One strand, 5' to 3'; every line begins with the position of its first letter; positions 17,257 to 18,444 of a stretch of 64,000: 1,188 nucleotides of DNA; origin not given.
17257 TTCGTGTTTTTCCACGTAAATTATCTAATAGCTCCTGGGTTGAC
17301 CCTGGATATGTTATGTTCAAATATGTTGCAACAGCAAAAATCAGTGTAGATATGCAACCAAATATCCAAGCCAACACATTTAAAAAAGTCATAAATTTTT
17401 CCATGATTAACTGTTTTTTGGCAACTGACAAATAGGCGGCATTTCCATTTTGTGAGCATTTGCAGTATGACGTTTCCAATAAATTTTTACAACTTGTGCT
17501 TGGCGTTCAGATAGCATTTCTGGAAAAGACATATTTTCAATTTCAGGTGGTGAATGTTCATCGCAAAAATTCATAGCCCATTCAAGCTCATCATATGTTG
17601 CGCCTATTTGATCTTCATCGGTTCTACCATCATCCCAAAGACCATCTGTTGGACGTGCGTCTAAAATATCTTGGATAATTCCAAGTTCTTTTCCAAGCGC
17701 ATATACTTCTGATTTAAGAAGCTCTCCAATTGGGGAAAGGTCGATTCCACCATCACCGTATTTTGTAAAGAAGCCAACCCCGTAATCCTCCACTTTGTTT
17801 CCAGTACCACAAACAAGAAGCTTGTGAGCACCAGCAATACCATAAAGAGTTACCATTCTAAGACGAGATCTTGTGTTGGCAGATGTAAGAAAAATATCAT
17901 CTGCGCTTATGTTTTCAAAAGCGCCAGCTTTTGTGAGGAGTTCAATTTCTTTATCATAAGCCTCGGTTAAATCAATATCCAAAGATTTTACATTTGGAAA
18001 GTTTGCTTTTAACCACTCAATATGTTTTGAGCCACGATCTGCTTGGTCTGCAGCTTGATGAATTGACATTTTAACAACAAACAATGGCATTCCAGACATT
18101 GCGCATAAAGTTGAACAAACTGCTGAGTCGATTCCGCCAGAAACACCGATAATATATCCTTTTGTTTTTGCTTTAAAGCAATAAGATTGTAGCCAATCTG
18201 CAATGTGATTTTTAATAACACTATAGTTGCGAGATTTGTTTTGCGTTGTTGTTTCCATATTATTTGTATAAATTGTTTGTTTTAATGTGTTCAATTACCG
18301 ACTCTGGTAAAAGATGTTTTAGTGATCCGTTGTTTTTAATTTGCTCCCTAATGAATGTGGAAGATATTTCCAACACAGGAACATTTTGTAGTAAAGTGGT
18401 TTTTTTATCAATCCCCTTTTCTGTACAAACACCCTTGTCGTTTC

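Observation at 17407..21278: Phage deamidated (Preiss-Handler-type) NAD+ rebuilding cluster: pncB-Nudix-nadD-nadE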

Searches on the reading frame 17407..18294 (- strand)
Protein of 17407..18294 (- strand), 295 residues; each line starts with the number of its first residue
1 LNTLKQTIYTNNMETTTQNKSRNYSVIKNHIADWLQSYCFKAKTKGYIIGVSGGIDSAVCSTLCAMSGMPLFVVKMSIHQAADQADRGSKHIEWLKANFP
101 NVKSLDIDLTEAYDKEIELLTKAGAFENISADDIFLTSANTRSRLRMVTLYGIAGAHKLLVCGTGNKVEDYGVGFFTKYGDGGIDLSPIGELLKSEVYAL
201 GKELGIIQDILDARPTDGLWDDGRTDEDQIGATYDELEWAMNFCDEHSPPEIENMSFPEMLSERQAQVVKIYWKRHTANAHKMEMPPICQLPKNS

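Call 3: search_protein_families(library=pfam, proteins=[window:17407-18294:-], max_evalue=0.01)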
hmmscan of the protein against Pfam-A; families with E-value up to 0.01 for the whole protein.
window:17407-18294:- (295 aa): 2 families
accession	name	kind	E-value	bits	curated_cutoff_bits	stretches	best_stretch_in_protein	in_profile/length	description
PF02540.23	NAD_synthase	-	8.9e-44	149.9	21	1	29-286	3-242/242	NAD synthase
PF03054.22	tRNA_Me_trans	-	0.0088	16.2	20.6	0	48-89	4-48/202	tRNA methyl transferase HUP domain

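Call 4: search_protein_families(library=ncbifam, proteins=[window:17407-18294:-], max_evalue=0.01)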
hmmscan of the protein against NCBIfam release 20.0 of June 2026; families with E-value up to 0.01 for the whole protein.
window:17407-18294:- (295 aa): 11 families
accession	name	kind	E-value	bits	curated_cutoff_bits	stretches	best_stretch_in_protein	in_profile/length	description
TIGR00552.1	nadE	equivalog_domain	1.1e-48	165.6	63.65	1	24-287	2-242/251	NAD(+) synthase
NF010587.0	PRK13980.1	equivalog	3.3e-48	164.2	255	1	17-291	4-260/267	NAD+ synthase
NF002048.0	PRK00876.1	subfamily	3.2e-31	108.3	313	2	137-267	172-300/330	NAD(+) synthase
NF001979.1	PRK00768.1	equivalog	2.9e-30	105.7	250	1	27-237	21-232/266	NAD(+) synthase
NF010588.0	PRK13981.1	equivalog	1.3e-18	66.7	479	1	11-278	256-519/546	NAD+ synthase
TIGR00884.1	guaA_Cterm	equivalog_domain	9.7e-05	21.8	338.75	0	187-218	159-190/310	glutamine-hydrolyzing GMP synthase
NF002730.0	PRK02628.1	equivalog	0.00012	20.4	473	1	41-177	356-491/677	NAD(+) synthase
NF000848.1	PRK00074.1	equivalog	0.00024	19.8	400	0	28-65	197-234/512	glutamine-hydrolyzing GMP synthase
NF001138.1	PRK00143.1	equivalog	0.00075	18.5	284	1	48-95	3-50/345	tRNA 2-thiouridine(34) synthase MnmA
NF006327.0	PRK08557.1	equivalog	0.003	16.4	366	1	4-64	139-201/415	hypothetical protein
TIGR00420.1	trmU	equivalog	0.0041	16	236.95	0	48-113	4-75/351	tRNA 2-thiouridine(34) synthase MnmA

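Call 57: search_solved_structures(query=window:17407-18258:-, max_evalue=1e-10, show_alignments=1)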
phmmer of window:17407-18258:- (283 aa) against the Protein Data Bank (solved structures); distinct sequences matched with E-value up to 1e-10: 16.
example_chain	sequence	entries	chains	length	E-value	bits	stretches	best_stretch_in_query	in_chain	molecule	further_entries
3fiu_A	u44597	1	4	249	1.4e-36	129.3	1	17-229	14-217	NH(3)-dependent NAD(+) synthetase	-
2e18_A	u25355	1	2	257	6.4e-24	87.7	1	127-258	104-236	NH(3)-dependent NAD(+) synthetase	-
2pz8_A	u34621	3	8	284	8e-24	87.4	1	20-229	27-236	NH(3)-dependent NAD(+) synthetase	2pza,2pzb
3p52_A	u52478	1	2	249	1.8e-23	86.3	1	9-236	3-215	NH(3)-dependent NAD(+) synthetase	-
4q16_A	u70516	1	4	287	3.2e-21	78.9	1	22-227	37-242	NH(3)-dependent NAD(+) synthetase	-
1ee1_A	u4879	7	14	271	3.7e-21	78.7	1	21-227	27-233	NH(3)-DEPENDENT NAD(+) SYNTHETASE | NAD SYNTHETASE | PROTEIN (NAD SYNTHETASE)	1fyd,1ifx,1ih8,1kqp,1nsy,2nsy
6c8q_A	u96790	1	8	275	2.2e-19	72.9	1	20-226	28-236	NH(3)-dependent NAD(+) synthetase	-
3dpi_A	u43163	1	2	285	2.4e-19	72.7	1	24-226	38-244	NAD+ synthetase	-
4xfd_A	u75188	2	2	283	3.9e-19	72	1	27-227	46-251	NH(3)-dependent NAD(+) synthetase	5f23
1xng_A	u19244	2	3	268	3.2e-18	69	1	120-277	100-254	NH(3)-dependent NAD(+) synthetase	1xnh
5huh_A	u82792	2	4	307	5.5e-18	68.3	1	20-226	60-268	NH(3)-dependent NAD(+) synthetase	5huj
5wp0_A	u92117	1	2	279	1.6e-17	66.8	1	20-226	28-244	NH(3)-dependent NAD(+) synthetase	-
3q4g_A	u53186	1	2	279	3.9e-16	62.2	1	26-226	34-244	NH(3)-dependent NAD(+) synthetase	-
6kv3_A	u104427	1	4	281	5.5e-16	61.7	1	14-227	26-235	NH(3)-dependent NAD(+) synthetase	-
1wxe_A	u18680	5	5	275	1.8e-15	60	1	19-227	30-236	NH(3)-dependent NAD(+) synthetase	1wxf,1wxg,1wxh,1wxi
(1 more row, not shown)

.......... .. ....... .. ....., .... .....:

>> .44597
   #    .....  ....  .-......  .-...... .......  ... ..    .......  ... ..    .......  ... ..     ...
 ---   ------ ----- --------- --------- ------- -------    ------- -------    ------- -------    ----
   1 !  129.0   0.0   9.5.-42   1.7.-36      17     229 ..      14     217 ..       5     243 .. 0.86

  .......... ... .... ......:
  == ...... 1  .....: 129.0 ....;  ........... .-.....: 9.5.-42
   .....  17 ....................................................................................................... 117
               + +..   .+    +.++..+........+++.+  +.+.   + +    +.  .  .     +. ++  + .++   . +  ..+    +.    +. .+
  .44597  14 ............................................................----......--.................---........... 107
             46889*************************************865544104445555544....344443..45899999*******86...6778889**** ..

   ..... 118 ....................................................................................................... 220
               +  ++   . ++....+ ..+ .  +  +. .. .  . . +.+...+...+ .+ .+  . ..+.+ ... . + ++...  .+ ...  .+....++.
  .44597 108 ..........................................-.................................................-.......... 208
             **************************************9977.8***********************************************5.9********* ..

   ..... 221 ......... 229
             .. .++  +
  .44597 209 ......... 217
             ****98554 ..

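Call 63: search_dna_similar(query=window:17407-18258:-, collection=phages, mode=protein, max_rows=60, max_evalue=1e-8)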
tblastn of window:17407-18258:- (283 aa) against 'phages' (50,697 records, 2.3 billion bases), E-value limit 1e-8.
Records with a match: 39; places in all: 39; records where one place covers at least 80% of the query: 20.
Best place of each record, by identity: <60% 39.
By first word of the organism name: Synechococcus 6; Bacteriophage 6; uncultured 5; Listeria 5; Marine 3; Prochlorococcus 2; Pelagibacter 2; Staphylococcus 2; Bacillus 2; Ralstonia 2; and 4 more.
By host as written in the record: - 14; Listeria monocytogenes 5; Synechococcus sp. WH8109 3; Prochlorococcus sp. MIT9515 2; Synechococcus str. WH8109 2; Candidatus Pelagibacter ubique HTCC1062 2; Staphylococcus aureus 2; Bacillus megaterium str. ATCC 43725 2; and 6 more.
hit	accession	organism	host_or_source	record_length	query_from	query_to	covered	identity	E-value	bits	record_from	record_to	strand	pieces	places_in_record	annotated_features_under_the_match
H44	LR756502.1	uncultured phage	metagenomic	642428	15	282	95%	48.1%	6e-74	251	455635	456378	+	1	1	record has no annotation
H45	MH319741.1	Marine virus AG-345-E15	single cell amplified by WGA-X; seawater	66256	8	279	96%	46.3%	4e-67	231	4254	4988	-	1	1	record has no annotation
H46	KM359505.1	Prochlorococcus phage P-TIM68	Prochlorococcus sp. MIT9515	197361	7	279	96%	46.2%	6e-68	234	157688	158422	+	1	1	putative NAD+ synthetase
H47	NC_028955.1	Prochlorococcus phage P-TIM68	Prochlorococcus sp. MIT9515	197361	7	279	96%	46.2%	6e-68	234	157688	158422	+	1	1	NAD synthetase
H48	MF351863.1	Synechococcus phage Bellamy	Synechococcus str. WH8109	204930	1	279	99%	45.2%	1e-71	244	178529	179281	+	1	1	225: NadE-like protein | 224: hypothetical protein | 226: methyltransferase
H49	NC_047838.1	Synechococcus phage Bellamy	Synechococcus str. WH8109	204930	1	279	99%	45.2%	1e-71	244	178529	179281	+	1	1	225: NAD synthetase | 224: hypothetical protein | 226: methyltransferase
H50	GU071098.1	Synechococcus phage S-SSM7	Synechococcus sp. WH8109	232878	7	279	96%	45.1%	4e-67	231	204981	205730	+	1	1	NAD+ synthetase | putative methyltransferase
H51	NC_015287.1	Synechococcus phage S-SSM7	Synechococcus sp. WH8109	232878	7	279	96%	45.1%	4e-67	231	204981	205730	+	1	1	NAD synthetase | putative methyltransferase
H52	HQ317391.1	Cyanophage S-SSM6a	Synechococcus sp. WH8109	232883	7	279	96%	45.1%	4e-67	231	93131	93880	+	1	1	NAD+ synthetase | hypothetical protein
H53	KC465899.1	Pelagibacter phage HTVC008M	Candidatus Pelagibacter ubique HTCC1062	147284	17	281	94%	45.8%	3e-63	220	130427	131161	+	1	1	NH(3)-dependent NAD+ synthetase NadE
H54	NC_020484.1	Pelagibacter phage HTVC008M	Candidatus Pelagibacter ubique HTCC1062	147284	17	281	94%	45.8%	3e-63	220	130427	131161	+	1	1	NAD synthetase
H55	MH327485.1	Marine virus AG-341-P01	single cell amplified by WGA-X; seawater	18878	7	275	95%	44.3%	9e-65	224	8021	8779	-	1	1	record has no annotation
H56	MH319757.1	Marine virus AG-345-O18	single cell amplified by WGA-X; seawater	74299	7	275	95%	44.3%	9e-65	224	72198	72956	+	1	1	record has no annotation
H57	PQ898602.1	Synechococcus phage S-SCSM2R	Synechococcus sp. WH7803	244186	7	279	96%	43.7%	2e-68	235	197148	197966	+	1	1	NAD(+) synthase | hypothetical protein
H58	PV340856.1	Synechococcus phage Sf-FS3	Synechococcus sp. WH8102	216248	7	229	79%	51.8%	3e-68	234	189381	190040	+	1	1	NH(3)-dependent NAD(+) synthetase | sugar O-methyltransferase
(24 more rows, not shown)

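Call 65: find_homologous_proteins(query=window:17407-18258:-, max_evalue=1e-20)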
Query window:17407-18258:- (283 aa): 8000 proteins with E <= 1e-20 among 8000 candidates; the best 120 are listed.
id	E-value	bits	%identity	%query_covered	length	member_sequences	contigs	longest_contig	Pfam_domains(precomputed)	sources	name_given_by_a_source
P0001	4.3e-191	651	100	100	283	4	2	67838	PF02540.24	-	-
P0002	1.6e-179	613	93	100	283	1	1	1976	PF02540.24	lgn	-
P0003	2.0e-168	577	90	100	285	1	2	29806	PF02540.24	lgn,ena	-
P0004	2.2e-166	570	87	99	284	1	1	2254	PF02540.24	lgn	-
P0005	4.0e-164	563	86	99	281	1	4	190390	PF02540.24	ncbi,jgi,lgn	jgi:NAD+ synthase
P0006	3.9e-159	546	83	99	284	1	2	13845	PF02540.24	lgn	-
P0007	3.2e-156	537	82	99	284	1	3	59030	PF02540.24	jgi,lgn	jgi:NAD+ synthase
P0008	4.1e-156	536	82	99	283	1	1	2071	PF02540.24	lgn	-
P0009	4.9e-155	533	80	99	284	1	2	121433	PF02540.24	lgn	-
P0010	4.2e-154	530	79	99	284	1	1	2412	PF02540.24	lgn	-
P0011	4.9e-154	529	79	99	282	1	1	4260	PF02540.24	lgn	-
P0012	5.0e-154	529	80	99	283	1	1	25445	PF02540.24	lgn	-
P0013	6.6e-153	526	80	99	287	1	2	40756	PF02540.24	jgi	jgi:NAD+ synthase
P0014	1.0e-152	525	79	99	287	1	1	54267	PF02540.24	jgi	jgi:NAD+ synthase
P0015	1.1e-152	525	80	99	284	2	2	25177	PF02540.24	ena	-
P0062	7.4e-134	463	72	97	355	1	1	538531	PF02540.24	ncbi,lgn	-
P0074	1.3e-129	449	69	99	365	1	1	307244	PF02540.24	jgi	jgi:NAD+ synthase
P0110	5.7e-101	355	60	95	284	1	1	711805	PF02540.24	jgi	jgi:NAD+ synthase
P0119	1.2e-97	344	59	95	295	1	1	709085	PF02540.24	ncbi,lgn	-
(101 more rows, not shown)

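Call 67: find_encoding_contigs(protein=P0062, flank=8000, max_places=2)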
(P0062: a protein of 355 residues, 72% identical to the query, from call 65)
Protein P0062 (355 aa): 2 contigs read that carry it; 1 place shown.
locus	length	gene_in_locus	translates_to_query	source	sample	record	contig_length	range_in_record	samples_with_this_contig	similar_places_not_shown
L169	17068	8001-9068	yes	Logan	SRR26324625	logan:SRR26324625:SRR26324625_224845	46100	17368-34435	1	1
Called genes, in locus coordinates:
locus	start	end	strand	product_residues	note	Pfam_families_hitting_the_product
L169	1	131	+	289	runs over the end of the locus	PF04275:P-mevalo_kinase (faint), PF21448:DNMK (faint)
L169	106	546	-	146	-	-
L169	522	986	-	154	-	-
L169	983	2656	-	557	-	PF01909:NTP_transf_2 (weak), PF13563:2_5_RNA_ligase2, PF02834:LigT_PEase (faint)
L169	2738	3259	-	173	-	-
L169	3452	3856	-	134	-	-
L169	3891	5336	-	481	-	PF20274:cREC_REC, PF01743:PolyA_pol, PF12627:PolyA_pol_RNAbd (weak)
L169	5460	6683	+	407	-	PF17767:NAPRTase_N, PF04095:NAPRTase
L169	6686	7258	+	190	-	PF00293:NUDIX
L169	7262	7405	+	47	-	-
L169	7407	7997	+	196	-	PF01467:CTP_transf_like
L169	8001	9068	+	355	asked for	PF02540:NAD_synthase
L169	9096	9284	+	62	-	-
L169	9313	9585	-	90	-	-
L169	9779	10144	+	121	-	-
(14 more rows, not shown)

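Call 68: find_encoding_contigs(protein=P0110, flank=8000, max_places=2)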
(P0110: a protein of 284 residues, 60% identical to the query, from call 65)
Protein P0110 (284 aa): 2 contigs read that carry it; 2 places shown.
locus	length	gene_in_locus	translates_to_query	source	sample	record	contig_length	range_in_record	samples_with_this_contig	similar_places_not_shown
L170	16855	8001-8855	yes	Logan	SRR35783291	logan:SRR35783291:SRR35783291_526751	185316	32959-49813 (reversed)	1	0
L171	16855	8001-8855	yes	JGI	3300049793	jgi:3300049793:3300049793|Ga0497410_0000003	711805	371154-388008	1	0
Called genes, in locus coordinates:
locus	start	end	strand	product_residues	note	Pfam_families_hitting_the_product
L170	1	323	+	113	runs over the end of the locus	-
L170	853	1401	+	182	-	-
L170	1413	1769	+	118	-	-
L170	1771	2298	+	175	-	-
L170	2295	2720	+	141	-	-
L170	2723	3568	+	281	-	-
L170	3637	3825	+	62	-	-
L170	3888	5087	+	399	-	PF17767:NAPRTase_N, PF04095:NAPRTase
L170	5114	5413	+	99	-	-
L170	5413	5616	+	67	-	-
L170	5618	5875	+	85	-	-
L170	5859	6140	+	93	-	-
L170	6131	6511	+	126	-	-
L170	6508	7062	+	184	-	PF01467:CTP_transf_like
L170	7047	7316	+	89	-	-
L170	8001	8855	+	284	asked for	PF02540:NAD_synthase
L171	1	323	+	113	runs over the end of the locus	-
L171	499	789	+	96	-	PF01981:PTH2 (weak)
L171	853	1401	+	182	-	-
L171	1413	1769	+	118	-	-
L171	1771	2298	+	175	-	-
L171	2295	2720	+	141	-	-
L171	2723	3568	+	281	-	-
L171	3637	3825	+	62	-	-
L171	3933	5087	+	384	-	PF17767:NAPRTase_N, PF04095:NAPRTase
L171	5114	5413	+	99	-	-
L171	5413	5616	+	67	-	-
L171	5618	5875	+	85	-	-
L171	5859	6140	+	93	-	-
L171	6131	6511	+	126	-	-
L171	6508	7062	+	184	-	PF01467:CTP_transf_like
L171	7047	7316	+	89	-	-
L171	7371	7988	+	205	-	PF00857:Isochorismatase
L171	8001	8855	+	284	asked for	PF02540:NAD_synthase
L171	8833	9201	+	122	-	-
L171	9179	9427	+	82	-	-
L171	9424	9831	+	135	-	-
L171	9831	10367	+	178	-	PF00293:NUDIX, PF14815:NUDIX_4 (faint)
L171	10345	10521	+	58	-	PF04024:PspC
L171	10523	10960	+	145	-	PF01668:SmpB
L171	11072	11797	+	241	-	-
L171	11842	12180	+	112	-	-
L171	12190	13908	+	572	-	-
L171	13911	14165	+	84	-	-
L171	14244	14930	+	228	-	-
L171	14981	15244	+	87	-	-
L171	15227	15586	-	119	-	-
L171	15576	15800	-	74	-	-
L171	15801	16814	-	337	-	PF13793:Pribosyltran_N, PF00156:Pribosyltran, PF14572:Pribosyl_synth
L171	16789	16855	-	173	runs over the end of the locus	-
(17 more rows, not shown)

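Call 69: find_encoding_contigs(protein=P0005, flank=10000, max_places=1)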
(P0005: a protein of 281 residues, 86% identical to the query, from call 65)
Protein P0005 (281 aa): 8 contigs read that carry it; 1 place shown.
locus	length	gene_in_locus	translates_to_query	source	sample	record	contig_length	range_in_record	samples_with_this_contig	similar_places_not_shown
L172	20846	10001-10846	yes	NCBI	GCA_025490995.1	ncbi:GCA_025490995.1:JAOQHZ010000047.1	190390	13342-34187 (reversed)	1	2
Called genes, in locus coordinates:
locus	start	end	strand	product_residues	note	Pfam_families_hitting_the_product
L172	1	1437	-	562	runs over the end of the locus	PF01909:NTP_transf_2 (weak), PF02834:LigT_PEase (faint), PF13563:2_5_RNA_ligase2, PF23474:Acb1 (weak)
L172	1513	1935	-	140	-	-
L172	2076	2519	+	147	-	-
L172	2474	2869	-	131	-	-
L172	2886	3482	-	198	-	PF12627:PolyA_pol_RNAbd (weak)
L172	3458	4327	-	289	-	PF18741:MTES_1575 (faint)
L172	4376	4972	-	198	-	PF01743:PolyA_pol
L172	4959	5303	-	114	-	PF20274:cREC_REC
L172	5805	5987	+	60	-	-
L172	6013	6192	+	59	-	-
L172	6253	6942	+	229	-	PF01541:GIY-YIG (weak)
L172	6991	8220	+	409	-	PF17767:NAPRTase_N, PF04095:NAPRTase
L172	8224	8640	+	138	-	PF03061:4HBT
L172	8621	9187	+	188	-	PF00293:NUDIX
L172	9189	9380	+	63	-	-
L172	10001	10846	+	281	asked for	PF02540:NAD_synthase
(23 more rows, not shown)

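Call 70: find_encoding_contigs(protein=P0074, flank=10000, max_places=1)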
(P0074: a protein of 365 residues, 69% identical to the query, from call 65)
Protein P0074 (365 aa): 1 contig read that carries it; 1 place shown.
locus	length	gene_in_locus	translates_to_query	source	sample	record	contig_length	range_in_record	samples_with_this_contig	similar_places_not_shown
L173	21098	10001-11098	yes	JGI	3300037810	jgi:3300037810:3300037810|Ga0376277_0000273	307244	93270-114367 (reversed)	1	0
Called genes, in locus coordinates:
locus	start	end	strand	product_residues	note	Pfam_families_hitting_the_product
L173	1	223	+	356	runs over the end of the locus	PF00303:Thymidylat_synt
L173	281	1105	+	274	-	PF04275:P-mevalo_kinase (weak), PF21448:DNMK (faint)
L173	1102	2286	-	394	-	-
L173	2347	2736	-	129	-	-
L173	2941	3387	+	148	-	-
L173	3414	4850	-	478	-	PF01743:PolyA_pol, PF12627:PolyA_pol_RNAbd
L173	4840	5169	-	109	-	PF20274:cREC_REC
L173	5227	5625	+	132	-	-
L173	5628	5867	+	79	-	-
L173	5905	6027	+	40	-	-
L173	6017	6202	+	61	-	-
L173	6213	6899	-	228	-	PF01541:GIY-YIG (weak)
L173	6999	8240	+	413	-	PF17767:NAPRTase_N, PF04095:NAPRTase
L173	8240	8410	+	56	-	-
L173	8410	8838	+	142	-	PF03061:4HBT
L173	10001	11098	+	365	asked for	PF02540:NAD_synthase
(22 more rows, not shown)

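Call 71: find_encoding_contigs(protein=P0119, flank=10000, max_places=1)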
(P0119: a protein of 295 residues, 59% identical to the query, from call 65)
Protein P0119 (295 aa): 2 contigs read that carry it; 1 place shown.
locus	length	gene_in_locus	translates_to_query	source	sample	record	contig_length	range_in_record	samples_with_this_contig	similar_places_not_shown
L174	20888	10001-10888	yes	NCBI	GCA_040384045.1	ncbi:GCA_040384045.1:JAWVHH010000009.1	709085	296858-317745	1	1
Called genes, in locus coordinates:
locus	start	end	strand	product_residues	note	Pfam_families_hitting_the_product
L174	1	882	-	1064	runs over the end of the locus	-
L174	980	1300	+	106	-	PF00825:Ribonuclease_P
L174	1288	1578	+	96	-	-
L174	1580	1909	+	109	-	-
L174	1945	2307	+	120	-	-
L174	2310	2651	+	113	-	-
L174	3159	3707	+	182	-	-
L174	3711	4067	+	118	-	-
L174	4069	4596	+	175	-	-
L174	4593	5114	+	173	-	-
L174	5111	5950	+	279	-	-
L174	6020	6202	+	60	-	-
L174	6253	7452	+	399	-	PF17767:NAPRTase_N, PF04095:NAPRTase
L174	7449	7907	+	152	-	-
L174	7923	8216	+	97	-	-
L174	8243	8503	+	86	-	-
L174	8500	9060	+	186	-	PF01467:CTP_transf_like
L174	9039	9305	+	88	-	-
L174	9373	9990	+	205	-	PF00857:Isochorismatase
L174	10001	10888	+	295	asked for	PF02540:NAD_synthase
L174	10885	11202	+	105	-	-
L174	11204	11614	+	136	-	-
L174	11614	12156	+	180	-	PF00293:NUDIX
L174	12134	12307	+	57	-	PF04024:PspC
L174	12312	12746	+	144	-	PF01668:SmpB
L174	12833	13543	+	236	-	-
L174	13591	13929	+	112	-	-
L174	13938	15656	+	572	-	-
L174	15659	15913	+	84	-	-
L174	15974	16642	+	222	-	-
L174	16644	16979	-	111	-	-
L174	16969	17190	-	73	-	-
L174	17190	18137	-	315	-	PF13793:Pribosyltran_N, PF00156:Pribosyltran, PF14572:Pribosyl_synth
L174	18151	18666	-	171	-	-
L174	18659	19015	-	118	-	-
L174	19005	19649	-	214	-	PF09414:RNA_ligase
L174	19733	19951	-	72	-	-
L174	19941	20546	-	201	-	PF01503:PRA-PH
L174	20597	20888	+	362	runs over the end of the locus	-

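Call 73: search_protein_families(library=ncbifam, proteins=[L171:7371-7988:+, L171:15801-16814:-, L171:9831-10367:+, L171:3933-5087:+, L174:17190-18137:-], max_evalue=0.00001)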
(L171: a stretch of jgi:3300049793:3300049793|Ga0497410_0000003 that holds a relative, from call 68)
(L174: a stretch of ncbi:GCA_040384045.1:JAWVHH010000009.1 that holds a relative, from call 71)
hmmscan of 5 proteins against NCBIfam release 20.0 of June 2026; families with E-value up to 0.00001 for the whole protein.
L171:7371-7988:+ (205 aa): 1 family
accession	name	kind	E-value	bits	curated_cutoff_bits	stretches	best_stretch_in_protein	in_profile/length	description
NF008623.0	PRK11609.1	equivalog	1.1e-12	48.3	174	1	14-181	8-179/213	bifunctional nicotinamidase/pyrazinamidase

L171:15801-16814:- (337 aa): 11 families
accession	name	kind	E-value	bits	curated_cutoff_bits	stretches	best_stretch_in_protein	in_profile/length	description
NF002320.0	PRK01259.1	subfamily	6.9e-98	327.9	297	1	13-331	4-313/316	ribose-phosphate diphosphokinase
TIGR01251.1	ribP_PPkin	subfamily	3.9e-90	301.9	113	1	42-331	15-307/309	ribose-phosphate diphosphokinase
NF002844.0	PRK03092.1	equivalog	1.1e-78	264.8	438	1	50-331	34-321/326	ribose-phosphate diphosphokinase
NF002758.0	PRK02812.1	equivalog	3.2e-75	253.3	518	1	13-330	19-327/330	ribose-phosphate pyrophosphokinase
NF002618.0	PRK02269.1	equivalog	2.1e-74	251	460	1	50-331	28-315/321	ribose-phosphate diphosphokinase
NF003428.0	PRK04923.1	equivalog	1.5e-64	218.2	536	1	45-329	24-314/319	ribose-phosphate diphosphokinase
NF002686.0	PRK02458.1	equivalog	1.9e-63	214.9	506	1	47-331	29-315/323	ribose-phosphate diphosphokinase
NF001815.0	PRK00553.1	equivalog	2.9e-61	207.4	484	1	49-331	31-320/332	ribose-phosphate pyrophosphokinase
NF002095.0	PRK00934.1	equivalog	4.2e-59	200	296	1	49-317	22-282/287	ribose-phosphate diphosphokinase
NF005299.0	PRK06827.1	subfamily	6.5e-35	120.6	327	1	28-331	44-367/383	phosphoribosylpyrophosphate synthetase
NF005537.0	PRK07199.1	subfamily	2e-32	112.5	322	1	38-323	13-294/301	ribose-phosphate diphosphokinase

L171:9831-10367:+ (178 aa): 3 families
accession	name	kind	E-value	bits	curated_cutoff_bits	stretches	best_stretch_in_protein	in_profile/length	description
NF006530.0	PRK08999.1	equivalog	6.4e-07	28.7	245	1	22-85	4-65/315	Nudix family hydrolase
TIGR00586.1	mutt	equivalog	1e-06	28.8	97.9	0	35-86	14-65/129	8-oxo-dGTP diphosphatase MutT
NF041652.1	Nud_hyd_Dein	equivalog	7.5e-06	26.2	200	0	40-84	27-74/152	Nudix hydrolase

L171:3933-5087:+ (384 aa): 8 families
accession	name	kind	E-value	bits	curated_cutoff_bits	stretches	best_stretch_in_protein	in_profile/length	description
NF003704.0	PRK05321.1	subfamily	2.5e-115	385.7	379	1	1-379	23-396/398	nicotinate phosphoribosyltransferase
TIGR01514.1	NAPRTase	equivalog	2.2e-90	303.6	269.55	1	1-369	15-392/399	nicotinate phosphoribosyltransferase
TIGR01513.1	NAPRTase_put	equivalog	3.3e-14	52.6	297.4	1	40-361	50-346/452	nicotinate phosphoribosyltransferase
NF006695.0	PRK09243.1-2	equivalog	3.1e-12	45.9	469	1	40-361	56-357/480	nicotinate phosphoribosyltransferase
NF006696.0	PRK09243.1-3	equivalog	6.5e-11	41.6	503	1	39-355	60-349/451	nicotinate phosphoribosyltransferase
NF006698.0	PRK09243.1-5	equivalog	1e-10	41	531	1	40-363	65-354/440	nicotinate phosphoribosyltransferase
NF006694.0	PRK09243.1-1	equivalog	3.4e-07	29.3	663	1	40-359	57-355/485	nicotinate phosphoribosyltransferase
NF009131.0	PRK12484.1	equivalog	6.2e-06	25.2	330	0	150-354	153-343/455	nicotinate phosphoribosyltransferase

L174:17190-18137:- (315 aa): 11 families
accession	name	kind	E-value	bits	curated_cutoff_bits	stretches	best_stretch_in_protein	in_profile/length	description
NF002320.0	PRK01259.1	subfamily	2e-100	336.2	297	1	2-308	5-312/316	ribose-phosphate diphosphokinase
TIGR01251.1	ribP_PPkin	subfamily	7.1e-91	304.3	113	1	6-309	3-307/309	ribose-phosphate diphosphokinase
NF002844.0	PRK03092.1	equivalog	7.2e-81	271.9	438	1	2-307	10-319/326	ribose-phosphate diphosphokinase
NF002758.0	PRK02812.1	equivalog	3.2e-78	263.2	518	1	4-307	22-326/330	ribose-phosphate pyrophosphokinase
NF002618.0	PRK02269.1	equivalog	6.5e-77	259.3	460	1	3-308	5-314/321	ribose-phosphate diphosphokinase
NF003428.0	PRK04923.1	equivalog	3.7e-69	233.3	536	1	2-306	5-313/319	ribose-phosphate diphosphokinase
NF002686.0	PRK02458.1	equivalog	8.9e-67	225.8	506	1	2-307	8-313/323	ribose-phosphate diphosphokinase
NF002095.0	PRK00934.1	equivalog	7.8e-60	202.5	296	1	6-297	3-284/287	ribose-phosphate diphosphokinase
NF001815.0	PRK00553.1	equivalog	8.9e-60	202.5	484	1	2-306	8-317/332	ribose-phosphate pyrophosphokinase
NF005537.0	PRK07199.1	subfamily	5.9e-33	114.2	322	1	28-303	25-296/301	ribose-phosphate diphosphokinase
NF005299.0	PRK06827.1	subfamily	2e-32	112.4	327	1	31-308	57-366/383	phosphoribosylpyrophosphate synthetase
